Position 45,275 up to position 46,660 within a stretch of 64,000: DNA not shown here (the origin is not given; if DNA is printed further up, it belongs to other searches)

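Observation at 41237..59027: A co-localised supply chain for prenylated FMN wrapped around four UbiD-family (de)carboxylases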

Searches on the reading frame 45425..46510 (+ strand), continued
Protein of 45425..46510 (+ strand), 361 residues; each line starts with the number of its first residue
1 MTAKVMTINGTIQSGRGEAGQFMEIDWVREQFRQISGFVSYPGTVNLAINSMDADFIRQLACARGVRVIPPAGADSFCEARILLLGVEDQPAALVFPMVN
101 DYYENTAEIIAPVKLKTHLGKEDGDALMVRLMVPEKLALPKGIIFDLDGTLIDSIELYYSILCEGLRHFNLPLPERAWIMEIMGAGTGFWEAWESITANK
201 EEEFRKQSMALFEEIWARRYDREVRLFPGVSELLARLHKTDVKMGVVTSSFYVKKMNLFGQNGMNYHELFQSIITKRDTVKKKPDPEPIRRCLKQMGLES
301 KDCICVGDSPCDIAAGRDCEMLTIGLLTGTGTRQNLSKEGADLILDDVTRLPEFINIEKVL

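Call 24: find_encoding_contigs(protein=P0009, flank=10000, max_places=1)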
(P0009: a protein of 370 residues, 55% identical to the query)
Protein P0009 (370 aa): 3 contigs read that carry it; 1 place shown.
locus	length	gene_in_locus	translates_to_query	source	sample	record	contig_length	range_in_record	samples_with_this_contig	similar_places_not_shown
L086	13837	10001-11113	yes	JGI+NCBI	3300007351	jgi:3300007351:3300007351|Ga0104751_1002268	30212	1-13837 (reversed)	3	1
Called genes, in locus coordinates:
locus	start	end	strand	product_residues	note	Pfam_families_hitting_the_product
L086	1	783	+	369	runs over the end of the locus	PF13439:Glyco_transf_4 (faint), PF00534:Glycos_transf_1, PF13692:Glyco_trans_1_4, PF13524:Glyco_trans_1_2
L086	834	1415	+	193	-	PF13489:Methyltransf_23, PF07021:MetW (weak), PF13847:Methyltransf_31, PF08241:Methyltransf_11, PF08242:Methyltransf_12 (weak), PF13649:Methyltransf_25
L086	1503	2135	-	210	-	PF01841:Transglut_core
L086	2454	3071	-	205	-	-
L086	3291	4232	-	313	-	PF00126:HTH_1, PF03466:LysR_substrate, PF12849:PBP_like_2 (weak)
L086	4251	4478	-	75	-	PF01206:TusA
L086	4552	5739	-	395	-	PF04143:Sulf_transp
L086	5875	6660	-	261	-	PF01522:Polysacc_deac_1, PF03065:Glyco_hydro_57 (weak)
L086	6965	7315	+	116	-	PF21758:LpdD_chaperone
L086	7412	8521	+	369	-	PF01070:FMN_dh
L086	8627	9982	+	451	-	PF20695:UbiD_N, PF01977:UbiD, PF20696:UbiD_C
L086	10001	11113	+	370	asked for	PF01982:CTP-dep_RFKase, PF00702:Hydrolase, PF12710:HAD, PF13419:HAD_2, PF13242:Hydrolase_like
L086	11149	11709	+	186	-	-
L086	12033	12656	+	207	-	PF01184:Gpr1_Fun34_YaaH (weak)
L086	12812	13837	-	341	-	PF01326:PPDK_N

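Call 25: find_encoding_contigs(protein=P0049, flank=10000, max_places=1)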
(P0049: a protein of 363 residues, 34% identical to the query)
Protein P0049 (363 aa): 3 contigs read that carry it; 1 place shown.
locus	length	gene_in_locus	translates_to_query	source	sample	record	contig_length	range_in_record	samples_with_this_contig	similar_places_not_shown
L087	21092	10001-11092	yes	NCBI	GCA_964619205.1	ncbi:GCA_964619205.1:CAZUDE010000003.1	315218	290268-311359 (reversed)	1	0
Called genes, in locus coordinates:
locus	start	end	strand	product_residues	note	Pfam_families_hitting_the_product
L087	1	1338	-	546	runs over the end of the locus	PF00989:PAS, PF08448:PAS_4 (weak), PF13426:PAS_9, PF00989:PAS, PF13188:PAS_8 (weak), PF08447:PAS_3, PF13426:PAS_9, PF02518:HATPase_c, +1 more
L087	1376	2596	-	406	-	PF02743:dCache_1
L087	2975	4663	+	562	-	-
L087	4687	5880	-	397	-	PF17767:NAPRTase_N, PF04095:NAPRTase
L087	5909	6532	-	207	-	PF00857:Isochorismatase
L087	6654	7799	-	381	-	PF02771:Acyl-CoA_dh_N, PF02770:Acyl-CoA_dh_M, PF00441:Acyl-CoA_dh_1, PF08028:Acyl-CoA_dh_2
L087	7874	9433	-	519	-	PF01039:Carboxyl_trans, PF03255:ACCA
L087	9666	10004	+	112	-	-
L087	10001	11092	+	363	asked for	PF01982:CTP-dep_RFKase, PF00702:Hydrolase, PF12710:HAD, PF13419:HAD_2, PF13242:Hydrolase_like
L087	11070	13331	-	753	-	PF01315:Ald_Xan_dh_C, PF02738:MoCoBD_1, PF20256:MoCoBD_2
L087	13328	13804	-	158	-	PF00111:Fer2 (weak), PF13085:Fer2_3 (weak), PF01799:Fer2_2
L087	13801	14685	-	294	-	PF00941:FAD_binding_5, PF03450:CO_deh_flav_C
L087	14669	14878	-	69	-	-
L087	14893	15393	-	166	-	PF01970:TctA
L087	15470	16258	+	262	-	-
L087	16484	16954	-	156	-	PF07331:TctB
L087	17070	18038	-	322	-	PF03401:TctC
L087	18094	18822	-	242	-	PF00392:GntR, PF07729:FCD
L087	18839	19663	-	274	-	-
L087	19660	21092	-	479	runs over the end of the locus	PF05935:Arylsulfotrans, PF14269:Arylsulfotran_2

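Call 26: find_encoding_contigs(protein=P0067, flank=10000, max_places=1)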
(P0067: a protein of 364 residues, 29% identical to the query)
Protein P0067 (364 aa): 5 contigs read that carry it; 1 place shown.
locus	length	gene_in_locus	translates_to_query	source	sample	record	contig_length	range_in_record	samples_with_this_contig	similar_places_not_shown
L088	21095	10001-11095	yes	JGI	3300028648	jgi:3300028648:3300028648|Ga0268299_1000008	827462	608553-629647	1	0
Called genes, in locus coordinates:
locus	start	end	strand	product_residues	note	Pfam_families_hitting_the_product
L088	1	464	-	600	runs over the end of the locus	PF21185:RecD_N, PF13604:AAA_30, PF00580:UvrD-helicase (weak), PF05127:NAT10_TcmA_helicase (weak), PF13245:AAA_19, PF13401:AAA_22 (weak), PF01443:Viral_helicase1 (weak), PF13538:UvrD_C_2, +1 more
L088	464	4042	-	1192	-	PF00580:UvrD-helicase, PF13245:AAA_19 (weak), PF13361:UvrD_C, PF13538:UvrD_C_2 (faint)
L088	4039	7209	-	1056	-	PF04257:RecC_N, PF27451:RecC_4th, PF17946:RecC_C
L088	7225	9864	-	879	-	PF17900:Peptidase_M1_N, PF01433:Peptidase_M1, PF11940:DUF3458, PF17432:DUF3458_C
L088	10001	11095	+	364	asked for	PF00702:Hydrolase, PF12710:HAD, PF13419:HAD_2, PF13242:Hydrolase_like, PF01982:CTP-dep_RFKase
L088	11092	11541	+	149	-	-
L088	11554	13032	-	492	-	PF00083:Sugar_tr (weak), PF06609:TRI12 (weak), PF07690:MFS_1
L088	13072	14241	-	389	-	PF25917:BSH_RND, PF25885:HH_EMRA, PF25963:Beta-barrel_AAEA (weak)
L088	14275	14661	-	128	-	PF04386:SspB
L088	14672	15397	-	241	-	PF02798:GST_N, PF13409:GST_N_2, PF13417:GST_N_3, PF22441:CLIC-like_N (weak)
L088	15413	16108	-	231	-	PF02167:Cytochrom_C1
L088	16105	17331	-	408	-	PF00033:Cytochrome_B, PF13631:Cytochrom_B_N_2, PF00032:Cytochrom_B_C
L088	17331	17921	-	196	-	PF10399:UCR_Fe-S_N, PF00355:Rieske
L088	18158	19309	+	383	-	PF00089:Trypsin, PF13365:Trypsin_2, PF00595:PDZ, PF13180:PDZ_2, PF17820:PDZ_6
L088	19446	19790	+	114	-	PF01192:RNA_pol_Rpb6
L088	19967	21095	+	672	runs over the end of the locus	PF01966:HD (weak), PF13328:HD_4, PF04607:RelA_SpoT, PF02824:TGS, PF19296:RelA_AH, PF28438:RelA_RIS, PF01842:ACT (weak), PF13291:ACT_4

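Call 34: search_solved_structures(query=window:45425-46507:+, max_evalue=0.00001)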
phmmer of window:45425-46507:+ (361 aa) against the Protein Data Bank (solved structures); distinct sequences matched with E-value up to 0.00001: 44.
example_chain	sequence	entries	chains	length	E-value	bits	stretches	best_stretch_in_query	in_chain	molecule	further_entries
3s6j_A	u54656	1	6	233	4.3e-15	59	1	142-349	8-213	Hydrolase, haloacid dehalogenase-like family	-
2hdo_A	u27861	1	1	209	1.3e-13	54.2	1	142-316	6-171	Phosphoglycolate phosphatase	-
2hi0_A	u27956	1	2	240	2.1e-12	50.2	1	208-355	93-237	Putative phosphoglycolate phosphatase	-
3qu2_A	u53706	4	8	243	4.1e-12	49.2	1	141-349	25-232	INORGANIC PYROPHOSPHATASE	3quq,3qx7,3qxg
3qub_A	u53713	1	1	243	6.2e-12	48.6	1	141-349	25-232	INORGANIC PYROPHOSPHATASE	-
3r9k_A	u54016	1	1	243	7.1e-12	48.4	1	141-349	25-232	Putative beta-phosphoglucomutase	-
3quc_A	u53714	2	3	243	8.7e-12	48.2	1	141-349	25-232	INORGANIC PYROPHOSPHATASE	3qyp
3qu5_A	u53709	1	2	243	2e-11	47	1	141-349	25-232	INORGANIC PYROPHOSPHATASE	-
3qu7_A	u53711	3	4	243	2e-11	47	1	141-349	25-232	INORGANIC PYROPHOSPHATASE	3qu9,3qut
3qu4_A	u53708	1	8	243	5.2e-11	45.6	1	141-349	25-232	INORGANIC PYROPHOSPHATASE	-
2hsz_A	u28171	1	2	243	5.8e-11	45.5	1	142-349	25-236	novel predicted phosphatase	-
3dv9_A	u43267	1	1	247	1.9e-10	43.7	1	141-347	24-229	beta-phosphoglucomutase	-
4ex6_A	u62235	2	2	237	3.3e-10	43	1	138-347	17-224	AlnB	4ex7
3mc1_A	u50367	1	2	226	1.4e-09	40.9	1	141-352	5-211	Predicted phosphatase, HAD family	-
2nyv_A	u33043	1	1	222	2.6e-09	40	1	142-323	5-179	Phosphoglycolate phosphatase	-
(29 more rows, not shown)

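Call 52: search_protein_families(library=ncbifam, proteins=[L003:12391-12948:+, L001:9654-9983:+], max_evalue=0.01)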
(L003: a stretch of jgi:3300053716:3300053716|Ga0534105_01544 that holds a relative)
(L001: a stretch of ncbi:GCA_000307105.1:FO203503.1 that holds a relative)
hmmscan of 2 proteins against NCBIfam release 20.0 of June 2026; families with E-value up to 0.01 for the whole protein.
L003:12391-12948:+ (185 aa): 13 families
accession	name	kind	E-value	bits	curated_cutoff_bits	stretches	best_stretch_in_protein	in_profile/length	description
NF008736.0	PRK11762.1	equivalog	1.9e-25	89.4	169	1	12-179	15-183/186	ADP compounds hydrolase NudE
TIGR00052.1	TIGR00052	subfamily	1.1e-13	51.3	79.55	1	30-170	32-183/188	nudix-type nucleoside diphosphatase, YffH/AdpP family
NF011585.0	PRK15009.1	equivalog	1.1e-13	51.3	234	1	34-170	37-181/191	GDP-mannose pyrophosphatase NudK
TIGR00586.1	mutt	equivalog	5.8e-10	39.3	97.9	1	46-141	8-102/129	8-oxo-dGTP diphosphatase MutT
NF008003.0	PRK10729.1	equivalog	7.6e-09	35.2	248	1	32-170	47-194/210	ADP-ribose diphosphatase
NF008044.0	PRK10776.1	equivalog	3.5e-07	30.2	148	1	46-112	7-73/130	8-oxo-dGTP diphosphatase MutT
NF006530.0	PRK08999.1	equivalog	1e-06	28.1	245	1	46-105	9-68/315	Nudix family hydrolase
NF041652.1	Nud_hyd_Dein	equivalog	1.5e-05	25.3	200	1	42-110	11-83/152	Nudix hydrolase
TIGR02705.1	nudix_YtkD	equivalog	0.00018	21.1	154.4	1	43-116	23-91/156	RNA deprotection pyrophosphohydrolase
NF001938.0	PRK00714.1-5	equivalog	0.00023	20.6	116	1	47-99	16-74/172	RNA pyrophosphohydrolase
NF007834.0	PRK10546.1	equivalog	0.00036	20.4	156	1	50-99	10-59/135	pyrimidine (deoxy)nucleoside triphosphate diphosphatase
NF001935.0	PRK00714.1-2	equivalog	0.001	18.6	259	1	65-106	26-67/183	RNA pyrophosphohydrolase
NF001937.0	PRK00714.1-4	equivalog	0.0014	18.2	139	1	47-108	11-69/161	RNA pyrophosphohydrolase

L001:9654-9983:+ (109 aa): 0 families

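Call 73: find_encoding_contigs(protein=P0071, flank=7000, max_places=1)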
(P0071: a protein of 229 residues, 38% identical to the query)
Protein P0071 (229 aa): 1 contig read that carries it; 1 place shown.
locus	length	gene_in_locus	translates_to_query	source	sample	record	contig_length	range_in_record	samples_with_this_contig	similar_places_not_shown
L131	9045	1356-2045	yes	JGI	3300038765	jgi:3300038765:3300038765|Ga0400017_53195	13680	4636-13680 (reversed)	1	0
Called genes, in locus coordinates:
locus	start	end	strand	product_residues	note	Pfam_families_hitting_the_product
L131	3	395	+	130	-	?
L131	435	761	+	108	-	-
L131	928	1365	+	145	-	PF01982:CTP-dep_RFKase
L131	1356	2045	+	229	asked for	PF00702:Hydrolase, PF12710:HAD, PF13419:HAD_2, PF13242:Hydrolase_like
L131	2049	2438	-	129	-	PF07603:Lcl_C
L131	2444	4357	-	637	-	PF12838:Fer4_7 (faint), PF13247:Fer4_11, PF14691:Fer4_20, PF01946:Thi4, PF01266:DAO (weak), PF07992:Pyr_redox_2, PF13450:NAD_binding_8, PF13247:Fer4_11, +4 more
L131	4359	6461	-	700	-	PF04879:Molybdop_Fe4S4, PF00384:Molybdopterin, PF01568:Molydop_binding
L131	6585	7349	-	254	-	PF09339:HTH_IclR, PF01614:IclR_C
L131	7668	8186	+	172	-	PF13085:Fer2_3 (weak), PF01799:Fer2_2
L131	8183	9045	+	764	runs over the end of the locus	PF01315:Ald_Xan_dh_C, PF02738:MoCoBD_1, PF20256:MoCoBD_2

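Call 74: find_encoding_contigs(protein=P0085, flank=7000, max_places=1)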
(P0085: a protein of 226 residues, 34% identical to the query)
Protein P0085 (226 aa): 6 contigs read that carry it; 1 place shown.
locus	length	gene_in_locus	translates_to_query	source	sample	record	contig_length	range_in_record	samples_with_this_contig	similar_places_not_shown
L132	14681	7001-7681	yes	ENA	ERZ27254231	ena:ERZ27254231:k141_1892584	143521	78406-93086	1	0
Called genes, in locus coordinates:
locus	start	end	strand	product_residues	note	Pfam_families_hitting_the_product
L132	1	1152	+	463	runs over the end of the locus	PF20695:UbiD_N, PF01977:UbiD, PF20696:UbiD_C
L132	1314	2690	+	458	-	PF20695:UbiD_N, PF01977:UbiD, PF20696:UbiD_C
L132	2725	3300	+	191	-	PF02441:Flavoprotein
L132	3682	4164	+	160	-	PF01243:PNPOx_N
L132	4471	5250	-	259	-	PF00308:Bac_DnaA (faint), PF01695:IstB_IS21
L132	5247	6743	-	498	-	PF22483:Mu-transpos_C_2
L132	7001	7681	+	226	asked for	PF00702:Hydrolase, PF12710:HAD, PF13419:HAD_2, PF13242:Hydrolase_like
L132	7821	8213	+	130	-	PF01982:CTP-dep_RFKase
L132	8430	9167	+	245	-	PF05175:MTS, PF01135:PCMT (weak), PF01209:Ubie_methyltran, PF13489:Methyltransf_23, PF13847:Methyltransf_31, PF08241:Methyltransf_11, PF08242:Methyltransf_12, PF13649:Methyltransf_25, +2 more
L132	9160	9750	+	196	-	-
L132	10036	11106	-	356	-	PF01264:Chorismate_synt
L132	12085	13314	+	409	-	PF00926:DHBP_synthase, PF00925:GTP_cyclohydro2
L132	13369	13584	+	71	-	-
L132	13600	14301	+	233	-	PF00702:Hydrolase, PF12710:HAD (weak), PF13419:HAD_2, PF13242:Hydrolase_like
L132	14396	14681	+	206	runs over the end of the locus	-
